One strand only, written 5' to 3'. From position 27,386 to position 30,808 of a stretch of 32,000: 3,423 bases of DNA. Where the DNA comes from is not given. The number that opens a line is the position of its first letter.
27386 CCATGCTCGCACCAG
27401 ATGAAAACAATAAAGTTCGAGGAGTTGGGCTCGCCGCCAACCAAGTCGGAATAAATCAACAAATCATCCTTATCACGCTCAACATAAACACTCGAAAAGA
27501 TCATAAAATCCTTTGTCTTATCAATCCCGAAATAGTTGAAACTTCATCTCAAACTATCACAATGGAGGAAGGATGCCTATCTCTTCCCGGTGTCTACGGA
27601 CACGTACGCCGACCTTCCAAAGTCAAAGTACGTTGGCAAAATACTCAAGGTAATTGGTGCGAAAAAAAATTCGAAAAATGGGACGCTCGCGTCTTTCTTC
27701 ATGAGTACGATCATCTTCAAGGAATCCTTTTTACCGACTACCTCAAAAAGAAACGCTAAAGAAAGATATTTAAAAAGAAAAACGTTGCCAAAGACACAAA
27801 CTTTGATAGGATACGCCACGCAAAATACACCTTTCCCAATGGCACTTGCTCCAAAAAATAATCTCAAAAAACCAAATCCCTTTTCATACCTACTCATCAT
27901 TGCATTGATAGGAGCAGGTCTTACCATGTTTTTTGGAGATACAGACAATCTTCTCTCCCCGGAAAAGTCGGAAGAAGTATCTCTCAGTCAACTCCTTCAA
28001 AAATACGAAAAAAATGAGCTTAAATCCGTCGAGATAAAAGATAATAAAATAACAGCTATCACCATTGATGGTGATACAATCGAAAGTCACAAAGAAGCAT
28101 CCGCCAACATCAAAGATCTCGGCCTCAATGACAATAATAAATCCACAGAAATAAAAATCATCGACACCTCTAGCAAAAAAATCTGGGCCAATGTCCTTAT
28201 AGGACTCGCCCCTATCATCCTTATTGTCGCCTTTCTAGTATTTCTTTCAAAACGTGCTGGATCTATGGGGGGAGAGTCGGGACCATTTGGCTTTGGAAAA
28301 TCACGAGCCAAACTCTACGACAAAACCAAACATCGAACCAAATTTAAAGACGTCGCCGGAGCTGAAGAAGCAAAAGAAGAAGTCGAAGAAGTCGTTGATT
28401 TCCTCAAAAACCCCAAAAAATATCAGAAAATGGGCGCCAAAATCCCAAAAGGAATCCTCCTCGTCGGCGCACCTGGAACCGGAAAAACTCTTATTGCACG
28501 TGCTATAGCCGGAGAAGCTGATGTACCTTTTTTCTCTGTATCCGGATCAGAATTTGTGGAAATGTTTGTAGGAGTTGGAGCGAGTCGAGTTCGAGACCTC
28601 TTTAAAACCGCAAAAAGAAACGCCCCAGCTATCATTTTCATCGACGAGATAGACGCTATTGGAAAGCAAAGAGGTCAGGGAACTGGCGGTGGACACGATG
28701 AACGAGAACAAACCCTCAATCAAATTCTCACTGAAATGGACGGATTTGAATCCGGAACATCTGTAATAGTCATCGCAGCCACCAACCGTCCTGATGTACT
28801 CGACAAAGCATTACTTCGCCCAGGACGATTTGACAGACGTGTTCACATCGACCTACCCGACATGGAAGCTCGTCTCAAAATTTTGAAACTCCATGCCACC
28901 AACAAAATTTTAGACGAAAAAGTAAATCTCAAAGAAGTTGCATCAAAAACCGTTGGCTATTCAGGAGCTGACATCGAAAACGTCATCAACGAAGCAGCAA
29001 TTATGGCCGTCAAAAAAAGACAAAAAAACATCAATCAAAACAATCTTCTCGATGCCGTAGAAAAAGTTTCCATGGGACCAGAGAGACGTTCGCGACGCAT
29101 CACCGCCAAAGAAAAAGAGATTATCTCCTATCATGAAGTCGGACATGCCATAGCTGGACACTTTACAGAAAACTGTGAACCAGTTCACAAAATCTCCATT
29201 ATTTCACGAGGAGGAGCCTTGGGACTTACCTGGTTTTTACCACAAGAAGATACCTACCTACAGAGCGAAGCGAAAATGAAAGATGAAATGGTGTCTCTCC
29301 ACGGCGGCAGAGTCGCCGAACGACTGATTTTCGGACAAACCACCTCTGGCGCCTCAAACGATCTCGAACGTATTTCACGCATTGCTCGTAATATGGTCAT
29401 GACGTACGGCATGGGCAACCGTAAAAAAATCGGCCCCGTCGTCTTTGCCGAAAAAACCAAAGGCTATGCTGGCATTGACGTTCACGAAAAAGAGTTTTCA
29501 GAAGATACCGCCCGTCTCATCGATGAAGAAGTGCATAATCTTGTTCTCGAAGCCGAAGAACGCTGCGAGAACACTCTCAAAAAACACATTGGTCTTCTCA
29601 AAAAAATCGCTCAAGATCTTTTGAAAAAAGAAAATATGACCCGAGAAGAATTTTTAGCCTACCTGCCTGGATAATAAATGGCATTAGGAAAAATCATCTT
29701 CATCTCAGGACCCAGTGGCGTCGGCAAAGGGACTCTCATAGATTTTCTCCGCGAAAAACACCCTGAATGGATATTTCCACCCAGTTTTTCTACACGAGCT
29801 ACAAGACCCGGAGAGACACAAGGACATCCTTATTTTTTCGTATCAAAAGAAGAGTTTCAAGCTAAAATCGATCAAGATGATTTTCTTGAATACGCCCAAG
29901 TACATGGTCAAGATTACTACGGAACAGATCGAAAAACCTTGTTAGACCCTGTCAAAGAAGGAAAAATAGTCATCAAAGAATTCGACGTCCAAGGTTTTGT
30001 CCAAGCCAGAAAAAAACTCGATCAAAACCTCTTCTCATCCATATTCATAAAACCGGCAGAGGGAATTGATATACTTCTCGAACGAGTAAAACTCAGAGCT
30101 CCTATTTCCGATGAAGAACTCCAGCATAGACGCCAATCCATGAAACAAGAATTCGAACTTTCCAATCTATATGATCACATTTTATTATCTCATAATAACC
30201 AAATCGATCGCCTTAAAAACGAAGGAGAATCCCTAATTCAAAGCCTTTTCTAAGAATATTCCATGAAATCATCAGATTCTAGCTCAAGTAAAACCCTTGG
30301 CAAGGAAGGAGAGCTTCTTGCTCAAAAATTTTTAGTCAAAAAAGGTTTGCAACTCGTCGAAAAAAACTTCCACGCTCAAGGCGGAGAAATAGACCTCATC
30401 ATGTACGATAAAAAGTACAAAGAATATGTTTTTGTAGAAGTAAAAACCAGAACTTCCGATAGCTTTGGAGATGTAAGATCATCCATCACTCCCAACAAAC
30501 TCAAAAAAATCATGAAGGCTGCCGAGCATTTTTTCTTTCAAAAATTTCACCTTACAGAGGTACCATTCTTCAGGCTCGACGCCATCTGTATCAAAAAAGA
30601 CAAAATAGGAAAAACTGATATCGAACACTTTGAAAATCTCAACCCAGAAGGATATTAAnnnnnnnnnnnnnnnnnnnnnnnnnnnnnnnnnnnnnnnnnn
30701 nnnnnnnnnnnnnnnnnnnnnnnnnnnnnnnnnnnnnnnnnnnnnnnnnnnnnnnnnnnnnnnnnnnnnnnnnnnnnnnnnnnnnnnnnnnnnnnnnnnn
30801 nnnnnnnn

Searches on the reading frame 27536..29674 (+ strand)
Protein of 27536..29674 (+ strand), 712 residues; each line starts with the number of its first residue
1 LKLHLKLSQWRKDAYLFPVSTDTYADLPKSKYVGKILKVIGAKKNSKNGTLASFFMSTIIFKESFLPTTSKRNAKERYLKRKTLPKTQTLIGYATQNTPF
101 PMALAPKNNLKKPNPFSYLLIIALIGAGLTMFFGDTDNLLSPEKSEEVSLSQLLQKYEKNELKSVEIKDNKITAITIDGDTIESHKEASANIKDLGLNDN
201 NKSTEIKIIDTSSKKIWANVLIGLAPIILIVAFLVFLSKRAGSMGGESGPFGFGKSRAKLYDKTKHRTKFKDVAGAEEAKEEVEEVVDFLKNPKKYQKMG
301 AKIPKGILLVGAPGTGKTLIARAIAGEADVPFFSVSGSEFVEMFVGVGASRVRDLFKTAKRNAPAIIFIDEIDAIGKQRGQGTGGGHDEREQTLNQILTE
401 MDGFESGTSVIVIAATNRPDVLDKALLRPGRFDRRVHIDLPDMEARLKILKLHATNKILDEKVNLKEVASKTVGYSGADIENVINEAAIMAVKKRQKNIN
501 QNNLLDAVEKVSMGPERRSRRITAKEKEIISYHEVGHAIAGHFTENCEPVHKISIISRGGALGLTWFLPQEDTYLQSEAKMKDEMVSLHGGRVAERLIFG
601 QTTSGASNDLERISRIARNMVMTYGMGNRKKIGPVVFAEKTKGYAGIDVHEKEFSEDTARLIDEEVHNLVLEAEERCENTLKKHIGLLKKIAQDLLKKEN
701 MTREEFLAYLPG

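Call 6: search_protein_families(library=pfam, proteins=[window:27536-29674:+], max_evalue=0.01)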
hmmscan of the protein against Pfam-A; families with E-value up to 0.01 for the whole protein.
window:27536-29674:+ (712 aa): 12 families
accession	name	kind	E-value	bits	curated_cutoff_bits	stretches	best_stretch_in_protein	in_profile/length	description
PF01434.24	Peptidase_M41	-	5.1e-59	199.8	29.9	1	521-706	2-188/191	Peptidase family M41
PF00004.35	AAA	-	1.5e-47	161.7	21.2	1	307-439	1-130/131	ATPase family associated with various cellular activities (AAA)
PF17862.7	AAA_lid_3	-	1.5e-14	53.6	27.2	1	463-504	2-43/45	AAA+ lid domain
PF06480.20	FtsH_ext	-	5.1e-09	36.7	25.5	1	118-211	4-77/103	FtsH Extracellular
PF06068.19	TIP49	-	1.6e-06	28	23.8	1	260-341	17-89/347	TIP49 P-loop domain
PF23902.1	AAA_lid_PRS2_C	-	8.2e-06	26.3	34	1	444-511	2-70/73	PRS2 AAA+ lid C-terminal domain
PF20720.3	nSTAND3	-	9.7e-06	25.8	27.2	1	307-455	20-145/155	Novel STAND NTPase 3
PF07728.20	AAA_5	-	2.2e-05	24.9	22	1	307-427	2-136/139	AAA domain (dynein-related subfamily)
PF13401.12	AAA_22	-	0.00019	22.2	27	0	307-333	8-37/130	AAA domain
PF05496.18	RuvB_N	-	0.00071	19.8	27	1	302-375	31-96/159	Holliday junction DNA helicase RuvB P-loop domain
PF13191.12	AAA_16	-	0.00075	20.5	32.6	0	302-328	22-48/167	AAA ATPase domain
PF13207.12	AAA_17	-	0.01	16.6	27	0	310-364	1-54/136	AAA domain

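Call 11: list_cluster_members(proteins=[window:27536-29671:+, window:22252-22908:-, window:29678-30250:+, window:999-1655:-, window:2136-2993:-, window:25579-27231:+, window:22982-25468:+, window:15077-17323:+, window:17955-18428:+, window:6501-7241:-])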
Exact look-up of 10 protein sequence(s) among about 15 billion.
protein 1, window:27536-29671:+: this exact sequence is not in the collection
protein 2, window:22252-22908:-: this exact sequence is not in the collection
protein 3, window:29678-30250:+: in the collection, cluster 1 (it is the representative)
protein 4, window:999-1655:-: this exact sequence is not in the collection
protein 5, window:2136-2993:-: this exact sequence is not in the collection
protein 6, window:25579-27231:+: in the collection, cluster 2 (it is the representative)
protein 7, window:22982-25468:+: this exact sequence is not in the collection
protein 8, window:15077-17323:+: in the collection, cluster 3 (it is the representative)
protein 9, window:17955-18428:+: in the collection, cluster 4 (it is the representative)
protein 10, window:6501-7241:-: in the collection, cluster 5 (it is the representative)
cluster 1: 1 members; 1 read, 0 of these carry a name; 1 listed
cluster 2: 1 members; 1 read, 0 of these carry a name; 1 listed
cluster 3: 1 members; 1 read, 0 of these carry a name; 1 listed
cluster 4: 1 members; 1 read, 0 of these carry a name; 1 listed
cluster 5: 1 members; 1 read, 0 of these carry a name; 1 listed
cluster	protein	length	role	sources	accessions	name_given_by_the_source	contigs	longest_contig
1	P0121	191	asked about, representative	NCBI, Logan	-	-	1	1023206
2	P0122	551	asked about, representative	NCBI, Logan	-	-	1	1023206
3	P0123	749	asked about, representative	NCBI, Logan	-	-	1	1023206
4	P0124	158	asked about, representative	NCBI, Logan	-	-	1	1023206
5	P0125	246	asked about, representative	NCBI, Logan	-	-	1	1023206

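Call 16: find_homologous_proteins(query=window:27536-29671:+, max_evalue=1e-30)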
Query window:27536-29671:+ (712 aa): 8000 proteins with E <= 1e-30 among 8000 candidates; the best 120 are listed.
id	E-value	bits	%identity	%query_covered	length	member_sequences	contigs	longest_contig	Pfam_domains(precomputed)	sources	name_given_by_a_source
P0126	0.0e+0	1444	100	92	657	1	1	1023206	PF06068.20,PF23902.1,PF06480.21,PF00004.36,PF17862.8,PF01434.25,PF07728.21,PF20720.4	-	-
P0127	0.0e+0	1031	75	85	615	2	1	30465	PF06068.20,PF23902.1,PF06480.21,PF00004.36,PF17862.8,PF01434.25,PF07728.21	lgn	-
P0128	0.0e+0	1028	74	87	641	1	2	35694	PF06068.20,PF23902.1,PF06480.21,PF00004.36,PF17862.8,PF01434.25,PF07728.21,PF20720.4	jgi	jgi:cell division protease FtsH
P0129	0.0e+0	1027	75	86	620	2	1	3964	PF06068.20,PF23902.1,PF06480.21,PF00004.36,PF17862.8,PF01434.25,PF07728.21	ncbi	-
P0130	0.0e+0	1027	74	86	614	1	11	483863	PF06068.20,PF23902.1,PF00004.36,PF17862.8,PF01434.25,PF07728.21,PF20720.4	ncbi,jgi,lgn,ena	jgi:cell division protease FtsH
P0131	0.0e+0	1024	75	86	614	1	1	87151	PF06068.20,PF06480.21,PF00004.36,PF17862.8,PF01434.25,PF20720.4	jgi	jgi:cell division protease FtsH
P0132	0.0e+0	1024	75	86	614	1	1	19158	PF06068.20,PF23902.1,PF06480.21,PF00004.36,PF17862.8,PF01434.25,PF07728.21,PF20720.4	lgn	-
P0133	0.0e+0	1020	74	86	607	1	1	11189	PF23902.1,PF06480.21,PF00004.36,PF17862.8,PF01434.25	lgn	-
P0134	0.0e+0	1020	75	85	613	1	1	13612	PF06068.20,PF23902.1,PF00004.36,PF17862.8,PF01434.25,PF07728.21,PF20720.4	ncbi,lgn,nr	ncbi:ATP-dependent zinc metalloprotease FtsH [Candidatus Gracilibacteria bacterium]|nr:ATP-dependent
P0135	0.0e+0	1018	73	86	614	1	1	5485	PF06068.20,PF23902.1,PF00004.36,PF17862.8,PF01434.25,PF07728.21,PF20720.4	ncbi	-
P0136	0.0e+0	1012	73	86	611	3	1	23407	PF23902.1,PF06480.21,PF00004.36,PF17862.8,PF01434.25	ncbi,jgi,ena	-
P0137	2.8e-298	1009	74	86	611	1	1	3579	PF06068.20,PF00004.36,PF17862.8,PF01434.25,PF07728.21,PF20720.4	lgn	-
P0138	4.2e-298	1008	73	86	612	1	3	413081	PF06068.20,PF23902.1,PF06480.21,PF00004.36,PF17862.8,PF01434.25,PF07728.21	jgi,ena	jgi:cell division protease FtsH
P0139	3.4e-297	1005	73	86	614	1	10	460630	PF06068.20,PF23902.1,PF00004.36,PF17862.8,PF01434.25,PF07728.21,PF20720.4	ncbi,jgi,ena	jgi:cell division protease FtsH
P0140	3.1e-296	1002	73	86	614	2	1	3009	PF06068.20,PF23902.1,PF06480.21,PF00004.36,PF17862.8,PF01434.25,PF07728.21,PF20720.4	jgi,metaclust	metaclust:\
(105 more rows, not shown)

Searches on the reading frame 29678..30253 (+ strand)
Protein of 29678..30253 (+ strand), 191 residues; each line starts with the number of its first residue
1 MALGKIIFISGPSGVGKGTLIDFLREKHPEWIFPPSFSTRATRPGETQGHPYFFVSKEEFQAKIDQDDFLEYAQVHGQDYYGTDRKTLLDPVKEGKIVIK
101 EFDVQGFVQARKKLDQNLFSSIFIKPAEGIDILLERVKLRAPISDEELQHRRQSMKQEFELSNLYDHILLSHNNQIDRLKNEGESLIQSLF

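Call 6: search_protein_families(library=pfam, proteins=[window:29678-30253:+], max_evalue=0.01)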
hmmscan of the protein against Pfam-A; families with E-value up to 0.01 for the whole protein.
window:29678-30253:+ (191 aa): 5 families
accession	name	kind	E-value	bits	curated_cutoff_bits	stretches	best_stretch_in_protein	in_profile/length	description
PF00625.27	Guanylate_kin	-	1.5e-28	100.2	25.2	1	5-187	3-179/182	Guanylate kinase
PF13238.12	AAA_18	-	0.0031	18.4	29.4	1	7-41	1-25/128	AAA domain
PF13401.12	AAA_22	-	0.0042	17.9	27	1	5-46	6-33/130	AAA domain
PF03193.22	RsgA_GTPase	-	0.0066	16.7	30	0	4-27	106-129/174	RsgA GTPase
PF13191.12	AAA_16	-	0.0095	16.9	32.6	0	5-33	25-55/167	AAA ATPase domain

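Call 64: find_encoding_contigs(protein=window:29678-30250:+, flank=10000, max_places=3)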
Protein window:29678-30250:+ (191 aa): no gene with exactly this product is on record in the collection.
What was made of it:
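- Tried and rejected: These gave no named cluster members (call 11) and no extra downstream context (call 64).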

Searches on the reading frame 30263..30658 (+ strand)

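Call 6: search_protein_families(library=pfam, proteins=[window:30263-30658:+], max_evalue=0.01)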
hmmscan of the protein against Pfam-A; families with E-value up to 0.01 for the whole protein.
window:30263-30658:+ (131 aa): 4 families
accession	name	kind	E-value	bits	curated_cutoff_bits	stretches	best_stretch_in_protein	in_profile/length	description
PF02021.23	UPF0102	-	3.9e-23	82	23.6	1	16-110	1-80/80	Uncharacterised protein family UPF0102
PF08378.17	NERD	-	0.0001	23.2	22.1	1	13-86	2-87/111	Nuclease-related domain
PF01939.22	NucS_C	-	0.00072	20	24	1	21-66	12-56/124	Endonuclease NucS C-terminal domain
PF03008.20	DUF234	-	0.0011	19.8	22.5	1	36-64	63-91/100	Archaea bacterial proteins of unknown function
